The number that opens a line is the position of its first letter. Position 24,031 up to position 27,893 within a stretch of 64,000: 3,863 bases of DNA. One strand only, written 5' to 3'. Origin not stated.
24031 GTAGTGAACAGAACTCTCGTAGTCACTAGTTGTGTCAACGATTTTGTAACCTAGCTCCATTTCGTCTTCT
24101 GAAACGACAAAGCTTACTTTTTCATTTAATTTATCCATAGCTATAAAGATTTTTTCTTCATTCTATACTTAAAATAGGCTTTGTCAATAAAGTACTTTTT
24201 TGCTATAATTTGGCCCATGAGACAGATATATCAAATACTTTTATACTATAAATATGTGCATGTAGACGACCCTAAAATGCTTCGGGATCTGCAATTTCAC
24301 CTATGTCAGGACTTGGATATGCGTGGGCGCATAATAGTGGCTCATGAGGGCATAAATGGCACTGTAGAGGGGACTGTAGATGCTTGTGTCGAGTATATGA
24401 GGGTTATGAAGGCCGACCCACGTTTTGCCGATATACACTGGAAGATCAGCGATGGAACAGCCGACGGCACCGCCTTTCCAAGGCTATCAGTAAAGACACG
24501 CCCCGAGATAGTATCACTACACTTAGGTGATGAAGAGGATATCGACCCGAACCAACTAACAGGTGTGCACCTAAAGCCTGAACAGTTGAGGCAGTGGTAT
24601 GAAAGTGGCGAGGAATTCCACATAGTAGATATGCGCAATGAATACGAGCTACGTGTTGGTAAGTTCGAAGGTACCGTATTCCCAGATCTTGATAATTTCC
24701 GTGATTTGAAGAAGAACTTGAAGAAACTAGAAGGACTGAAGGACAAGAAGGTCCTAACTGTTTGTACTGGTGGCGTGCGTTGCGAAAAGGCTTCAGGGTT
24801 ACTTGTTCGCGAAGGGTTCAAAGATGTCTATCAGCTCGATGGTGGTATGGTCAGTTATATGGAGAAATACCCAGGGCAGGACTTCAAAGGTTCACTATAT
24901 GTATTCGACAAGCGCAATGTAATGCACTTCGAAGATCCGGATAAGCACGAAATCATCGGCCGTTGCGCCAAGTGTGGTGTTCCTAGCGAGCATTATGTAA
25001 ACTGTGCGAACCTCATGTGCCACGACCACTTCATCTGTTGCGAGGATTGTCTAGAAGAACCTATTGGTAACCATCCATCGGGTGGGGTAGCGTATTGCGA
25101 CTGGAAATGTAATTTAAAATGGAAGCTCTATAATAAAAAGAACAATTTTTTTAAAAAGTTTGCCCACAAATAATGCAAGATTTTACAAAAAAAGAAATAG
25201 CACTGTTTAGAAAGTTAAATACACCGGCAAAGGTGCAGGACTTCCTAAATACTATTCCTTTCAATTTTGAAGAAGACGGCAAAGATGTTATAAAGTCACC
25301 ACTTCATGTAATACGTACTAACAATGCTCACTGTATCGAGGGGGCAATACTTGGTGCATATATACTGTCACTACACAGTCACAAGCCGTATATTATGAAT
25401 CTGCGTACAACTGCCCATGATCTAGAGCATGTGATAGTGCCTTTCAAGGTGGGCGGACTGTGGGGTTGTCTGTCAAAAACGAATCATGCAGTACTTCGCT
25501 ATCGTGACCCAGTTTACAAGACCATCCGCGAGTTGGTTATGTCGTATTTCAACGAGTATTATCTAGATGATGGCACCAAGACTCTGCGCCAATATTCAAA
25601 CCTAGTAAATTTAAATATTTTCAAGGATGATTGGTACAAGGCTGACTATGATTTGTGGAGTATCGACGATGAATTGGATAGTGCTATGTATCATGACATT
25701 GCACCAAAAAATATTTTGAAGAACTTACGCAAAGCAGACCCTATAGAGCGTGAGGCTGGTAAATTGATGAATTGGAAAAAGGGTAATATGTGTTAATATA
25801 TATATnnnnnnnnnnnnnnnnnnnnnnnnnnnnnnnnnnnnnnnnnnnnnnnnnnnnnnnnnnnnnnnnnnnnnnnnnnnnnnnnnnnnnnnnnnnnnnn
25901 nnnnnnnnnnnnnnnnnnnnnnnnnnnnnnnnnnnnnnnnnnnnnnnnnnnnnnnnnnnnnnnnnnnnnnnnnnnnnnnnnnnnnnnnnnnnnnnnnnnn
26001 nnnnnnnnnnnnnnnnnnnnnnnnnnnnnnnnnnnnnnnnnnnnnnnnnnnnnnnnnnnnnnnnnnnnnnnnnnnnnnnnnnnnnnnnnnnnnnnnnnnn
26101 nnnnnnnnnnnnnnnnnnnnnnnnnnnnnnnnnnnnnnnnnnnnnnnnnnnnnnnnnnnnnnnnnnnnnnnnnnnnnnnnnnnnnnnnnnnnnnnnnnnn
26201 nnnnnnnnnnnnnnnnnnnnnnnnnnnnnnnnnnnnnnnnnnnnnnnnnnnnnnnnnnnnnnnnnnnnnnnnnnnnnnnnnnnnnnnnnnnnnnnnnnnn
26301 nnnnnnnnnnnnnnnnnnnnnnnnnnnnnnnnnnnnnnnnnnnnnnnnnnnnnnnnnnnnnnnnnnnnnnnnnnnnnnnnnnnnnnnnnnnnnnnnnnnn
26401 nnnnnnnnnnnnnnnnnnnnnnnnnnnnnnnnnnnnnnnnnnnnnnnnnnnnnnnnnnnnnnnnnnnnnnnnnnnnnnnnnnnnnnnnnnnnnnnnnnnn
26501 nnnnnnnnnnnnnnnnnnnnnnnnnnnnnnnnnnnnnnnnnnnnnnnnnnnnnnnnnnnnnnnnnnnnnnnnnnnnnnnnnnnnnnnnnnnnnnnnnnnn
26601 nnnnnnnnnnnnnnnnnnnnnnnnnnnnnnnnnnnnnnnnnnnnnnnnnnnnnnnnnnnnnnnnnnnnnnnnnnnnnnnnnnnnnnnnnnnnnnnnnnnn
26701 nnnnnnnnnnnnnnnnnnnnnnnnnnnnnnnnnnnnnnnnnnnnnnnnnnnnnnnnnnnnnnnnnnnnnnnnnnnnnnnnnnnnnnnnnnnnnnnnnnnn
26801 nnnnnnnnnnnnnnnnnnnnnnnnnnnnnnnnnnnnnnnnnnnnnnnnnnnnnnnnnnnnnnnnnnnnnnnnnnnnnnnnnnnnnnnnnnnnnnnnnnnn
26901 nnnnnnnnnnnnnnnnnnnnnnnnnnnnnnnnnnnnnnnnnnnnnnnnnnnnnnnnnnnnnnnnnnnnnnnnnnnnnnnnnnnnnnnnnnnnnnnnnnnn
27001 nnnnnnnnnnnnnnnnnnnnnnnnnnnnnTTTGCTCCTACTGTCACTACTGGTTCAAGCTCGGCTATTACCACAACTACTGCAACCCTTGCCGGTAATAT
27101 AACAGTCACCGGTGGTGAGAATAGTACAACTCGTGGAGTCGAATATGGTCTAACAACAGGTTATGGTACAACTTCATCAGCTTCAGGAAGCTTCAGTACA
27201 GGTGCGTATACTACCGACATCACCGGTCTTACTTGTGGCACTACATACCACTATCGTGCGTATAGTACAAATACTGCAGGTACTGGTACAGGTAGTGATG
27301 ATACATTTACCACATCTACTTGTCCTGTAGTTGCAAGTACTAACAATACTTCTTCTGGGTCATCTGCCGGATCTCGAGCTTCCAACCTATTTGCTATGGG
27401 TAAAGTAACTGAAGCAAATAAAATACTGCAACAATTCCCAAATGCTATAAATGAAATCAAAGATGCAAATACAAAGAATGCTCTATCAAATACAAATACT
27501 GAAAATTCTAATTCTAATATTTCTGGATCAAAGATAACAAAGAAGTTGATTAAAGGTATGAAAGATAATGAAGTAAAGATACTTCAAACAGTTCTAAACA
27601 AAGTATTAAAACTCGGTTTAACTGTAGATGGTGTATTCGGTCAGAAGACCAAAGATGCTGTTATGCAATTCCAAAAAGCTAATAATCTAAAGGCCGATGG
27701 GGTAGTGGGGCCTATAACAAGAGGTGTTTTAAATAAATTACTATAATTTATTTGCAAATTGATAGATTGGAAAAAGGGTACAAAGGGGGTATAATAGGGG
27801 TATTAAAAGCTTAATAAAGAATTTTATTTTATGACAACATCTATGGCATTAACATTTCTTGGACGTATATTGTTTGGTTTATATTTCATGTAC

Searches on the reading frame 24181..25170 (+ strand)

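Call 73: search_protein_families(library=pfam, proteins=[window:24181-25170:+], max_evalue=0.001)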
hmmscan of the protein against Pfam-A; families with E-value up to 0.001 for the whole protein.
window:24181-25170:+ (330 aa): 3 families
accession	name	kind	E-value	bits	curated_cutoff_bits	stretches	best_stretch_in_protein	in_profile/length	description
PF17773.7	UPF0176_N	-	5.2e-25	88.1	26.2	1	17-110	1-92/92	UPF0176 acylphosphatase like domain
PF12368.13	Rhodanese_C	-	1.8e-16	60.6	26.9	1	236-295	1-58/66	Rhodanase C-terminal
PF00581.25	Rhodanese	-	3.7e-10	40.6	22.2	1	133-228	2-101/102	Rhodanese-like domain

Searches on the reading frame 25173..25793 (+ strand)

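Call 73: search_protein_families(library=pfam, proteins=[window:25173-25793:+], max_evalue=0.001)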
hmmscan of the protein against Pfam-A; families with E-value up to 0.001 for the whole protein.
window:25173-25793:+ (207 aa): 1 family
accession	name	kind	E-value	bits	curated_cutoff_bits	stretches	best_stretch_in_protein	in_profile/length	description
PF14822.12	Vasohibin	-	0.00047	19.9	24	1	52-130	110-191/245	Vasohibin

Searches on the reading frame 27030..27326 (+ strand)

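Call 82: search_protein_families(library=pfam, proteins=[window:27030-27326:+], max_evalue=10)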
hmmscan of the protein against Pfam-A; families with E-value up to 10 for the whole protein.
window:27030-27326:+ (99 aa): 3 families
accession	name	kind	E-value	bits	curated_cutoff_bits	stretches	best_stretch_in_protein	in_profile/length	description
PF00041.27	fn3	-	0.032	14.9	25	1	59-93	48-82/84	Fibronectin type III domain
PF16656.11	Pur_ac_phosph_N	-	0.05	14.6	30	1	30-95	23-93/93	Purple acid Phosphatase, N-terminal domain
PF23705.1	RxLR_effector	-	2.5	9.1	27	1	8-56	18-63/95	RxLR effector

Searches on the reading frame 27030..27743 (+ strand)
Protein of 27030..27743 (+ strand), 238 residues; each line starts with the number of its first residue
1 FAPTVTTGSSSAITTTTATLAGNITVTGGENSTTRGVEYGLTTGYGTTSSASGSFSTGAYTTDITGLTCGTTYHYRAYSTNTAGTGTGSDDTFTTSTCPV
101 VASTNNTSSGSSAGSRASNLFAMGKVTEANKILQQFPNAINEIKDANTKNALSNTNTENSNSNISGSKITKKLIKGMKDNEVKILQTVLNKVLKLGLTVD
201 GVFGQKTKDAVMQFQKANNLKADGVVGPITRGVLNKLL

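Call 15: find_homologous_proteins(query=window:27030-27743:+)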
Query window:27030-27743:+ (238 aa): 64 proteins with E <= 0.001 among 1071 candidates.
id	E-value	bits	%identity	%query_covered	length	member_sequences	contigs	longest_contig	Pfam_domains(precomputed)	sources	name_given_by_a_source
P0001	1.6e-50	190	57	38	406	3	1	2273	-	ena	-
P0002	1.1e-30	125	46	79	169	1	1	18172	PF01471.24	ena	-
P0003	1.9e-29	121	38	92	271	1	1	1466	PF01471.24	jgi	jgi:hypothetical protein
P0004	8.9e-29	119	51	30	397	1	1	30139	PF16655.13,PF25059.2,PF00041.28,PF16656.12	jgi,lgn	jgi:phosphodiesterase/alkaline phosphatase D-like protein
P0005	2.7e-27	114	40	98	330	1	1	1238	PF01471.24,PF23414.2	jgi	jgi:hypothetical protein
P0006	9.8e-25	105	47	41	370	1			PF16655.13,PF25059.2,PF00041.28,PF16656.12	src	-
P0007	8.8e-22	96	41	39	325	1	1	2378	PF16974.12,PF25059.2,PF00041.28,PF16656.12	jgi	jgi:hypothetical protein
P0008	2.1e-21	95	41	40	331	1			PF16655.13,PF25059.2,PF06051.18,PF00041.28,PF16656.12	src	-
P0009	3.8e-21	94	61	44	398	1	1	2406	PF13418.13,PF13964.13,PF24681.2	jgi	jgi:hypothetical protein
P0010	4.1e-19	87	43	76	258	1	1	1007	PF17170.11,PF01436.28,PF06739.18,PF01471.24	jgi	jgi:hypothetical protein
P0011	4.2e-19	87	41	45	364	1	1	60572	PF16655.13,PF25059.2,PF00041.28,PF16656.12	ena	-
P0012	2.8e-18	84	40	41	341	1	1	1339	PF16655.13,PF25059.2,PF23376.2,PF00041.28,PF16656.12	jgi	jgi:hypothetical protein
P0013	6.8e-18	83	44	45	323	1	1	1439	PF00041.28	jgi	jgi:hypothetical protein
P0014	3.9e-17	81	52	23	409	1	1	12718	PF09374.16,PF08823.17,PF01471.24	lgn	-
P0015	1.2e-16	79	46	25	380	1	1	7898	PF09374.16,PF08823.17,PF01471.24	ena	-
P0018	2.4e-15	75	35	46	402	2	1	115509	PF16655.13,PF25059.2,PF00041.28,PF16656.12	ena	-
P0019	3.1e-15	74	41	39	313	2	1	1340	PF25059.2,PF16656.12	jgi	jgi:hypothetical protein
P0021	1.5e-14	72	41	41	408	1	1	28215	PF16655.13,PF00041.28,PF16656.12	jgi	jgi:hypothetical protein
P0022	3.8e-14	71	43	30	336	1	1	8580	PF00041.28,PF16656.12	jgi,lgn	jgi:phosphodiesterase/alkaline phosphatase D-like protein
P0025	1.6e-13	69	45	42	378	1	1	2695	PF25059.2,PF00041.28,PF16656.12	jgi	jgi:hypothetical protein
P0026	2.5e-13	68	45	42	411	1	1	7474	PF00041.28,PF16656.12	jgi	jgi:hypothetical protein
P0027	3.8e-13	68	40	48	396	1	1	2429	PF16655.13,PF25059.2,PF00041.28,PF16656.12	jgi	jgi:hypothetical protein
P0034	2.8e-11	62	43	39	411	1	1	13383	PF16655.13,PF25059.2,PF16656.12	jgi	jgi:hypothetical protein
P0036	1.6e-10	59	40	46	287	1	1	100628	PF16655.13,PF00041.28,PF16656.12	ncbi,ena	-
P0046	7.7e-8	50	40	39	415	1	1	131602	PF00041.28,PF16656.12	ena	-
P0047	1.1e-7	50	37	43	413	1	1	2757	PF16656.12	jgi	jgi:hypothetical protein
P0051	1.8e-6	46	40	40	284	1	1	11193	PF01483.28,PF16656.12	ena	-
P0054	1.9e-5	42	35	39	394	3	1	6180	PF00041.28,PF16656.12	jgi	jgi:hypothetical protein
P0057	3.3e-5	42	35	35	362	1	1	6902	PF16655.13,PF25059.2,PF00932.26,PF00041.28,PF16656.12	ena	-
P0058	8.9e-5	40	54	16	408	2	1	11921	PF25059.2,PF00041.28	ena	-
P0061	3.4e-4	38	45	36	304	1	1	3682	PF13385.14,PF16656.12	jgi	jgi:hypothetical protein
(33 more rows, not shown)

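Call 67: search_protein_representatives(alignment_id=A1)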
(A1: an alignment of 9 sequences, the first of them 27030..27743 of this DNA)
Query: 9 sequences, 225 profile positions. Proteins with E-value up to 0.001 (for the whole library): 99014; up to 1e-10: 32995; up to 1e-30: 4787. The best 150 are listed.
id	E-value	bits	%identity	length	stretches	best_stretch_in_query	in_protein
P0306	0.0e+00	1116.0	-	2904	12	5-148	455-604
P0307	0.0e+00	1035.5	-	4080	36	3-108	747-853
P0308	1.8e-289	970.0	-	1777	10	3-225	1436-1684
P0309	2.5e-287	963.0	-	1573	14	4-102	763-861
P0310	1.2e-228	771.0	-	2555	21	3-98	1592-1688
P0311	1.3e-216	731.7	-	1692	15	3-102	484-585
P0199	5.4e-215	726.4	-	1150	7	2-223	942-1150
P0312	4.3e-208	703.8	-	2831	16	3-106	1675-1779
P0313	8.6e-200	676.7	-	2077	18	3-101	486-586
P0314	1.0e-198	673.1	-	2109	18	3-99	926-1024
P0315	7.7e-198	670.3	-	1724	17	6-103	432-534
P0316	1.1e-181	617.5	-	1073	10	3-115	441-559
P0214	7.1e-178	605.0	-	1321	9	4-208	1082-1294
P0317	1.3e-177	604.1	-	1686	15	8-103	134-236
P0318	3.7e-176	599.4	-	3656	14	3-102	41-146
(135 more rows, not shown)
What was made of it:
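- The profile search gave 4,787 representatives at E<=1e-30 (call 67).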

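Call 70: search_protein_families(library=pfam, alignment_id=A7, max_evalue=0.00001)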
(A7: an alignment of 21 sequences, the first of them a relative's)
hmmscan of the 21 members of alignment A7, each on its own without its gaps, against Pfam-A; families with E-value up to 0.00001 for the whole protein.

A. member 1, P0308 (1777 aa): 2 families
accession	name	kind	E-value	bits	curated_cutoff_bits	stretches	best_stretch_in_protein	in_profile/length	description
PF01471.23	PG_binding_1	-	1.5e-26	92.8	23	2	1713-1776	2-57/57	Putative peptidoglycan binding domain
PF15902.12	Sortilin-Vps10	-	4e-10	39.5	33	1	997-1117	3-132/446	Sortilin, neurotensin receptor 3,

B. families by the number of members that match (of 21 scanned): 33 families (the first 25 are shown)
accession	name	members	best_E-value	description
PF01471.23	PG_binding_1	19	1.2e-28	Putative peptidoglycan binding domain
PF00041.27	fn3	8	4.4e-50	Fibronectin type III domain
PF01436.27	NHL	6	2.6e-97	NHL repeat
PF25059.1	FN3_DSCAM-DSCAML_C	6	5e-34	DSCAM/DSCAML C-terminal Fn3-like domain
PF17170.10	DUF5128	6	1.9e-32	6-bladed beta-propeller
PF16656.11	Pur_ac_phosph_N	6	7.8e-20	Purple acid Phosphatase, N-terminal domain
PF25021.1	TEN_NHL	5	1.3e-26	Teneurin NHL domain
PF08450.18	SGL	5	2.7e-23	SMP-30/Gluconolactonase/LRE-like region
PF06739.17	SBBP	4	7.9e-32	Beta-propeller repeat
PF13385.13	Laminin_G_3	3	7.4e-27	Concanavalin A-like lectin/glucanases superfamily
PF22701.2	Mala_s_1-like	3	1.7e-12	Mal s 1 allergenic protein-like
PF10179.15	NDNF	3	1.5e-08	Neuron-derived neurotrophic factor, first Fn(III) domain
PF03629.24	SASA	2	1.2e-15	Carbohydrate esterase, sialic acid-specific acetylesterase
PF15902.12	Sortilin-Vps10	2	4e-10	Sortilin, neurotensin receptor 3,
PF13449.12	Phytase-like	2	2.4e-08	Esterase-like activity of phytase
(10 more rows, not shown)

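Call 78: find_encoding_contigs(protein=P0010, flank=5000, max_places=3)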
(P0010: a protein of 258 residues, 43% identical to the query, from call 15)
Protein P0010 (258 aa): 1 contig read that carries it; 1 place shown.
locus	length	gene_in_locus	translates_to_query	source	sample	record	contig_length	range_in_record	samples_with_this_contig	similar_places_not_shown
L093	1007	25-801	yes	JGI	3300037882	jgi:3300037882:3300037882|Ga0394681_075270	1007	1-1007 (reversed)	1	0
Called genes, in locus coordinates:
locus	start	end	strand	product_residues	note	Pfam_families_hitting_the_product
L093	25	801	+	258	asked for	PF06739:SBBP (faint), PF17170:DUF5128, PF01436:NHL, PF01471:PG_binding_1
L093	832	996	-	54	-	-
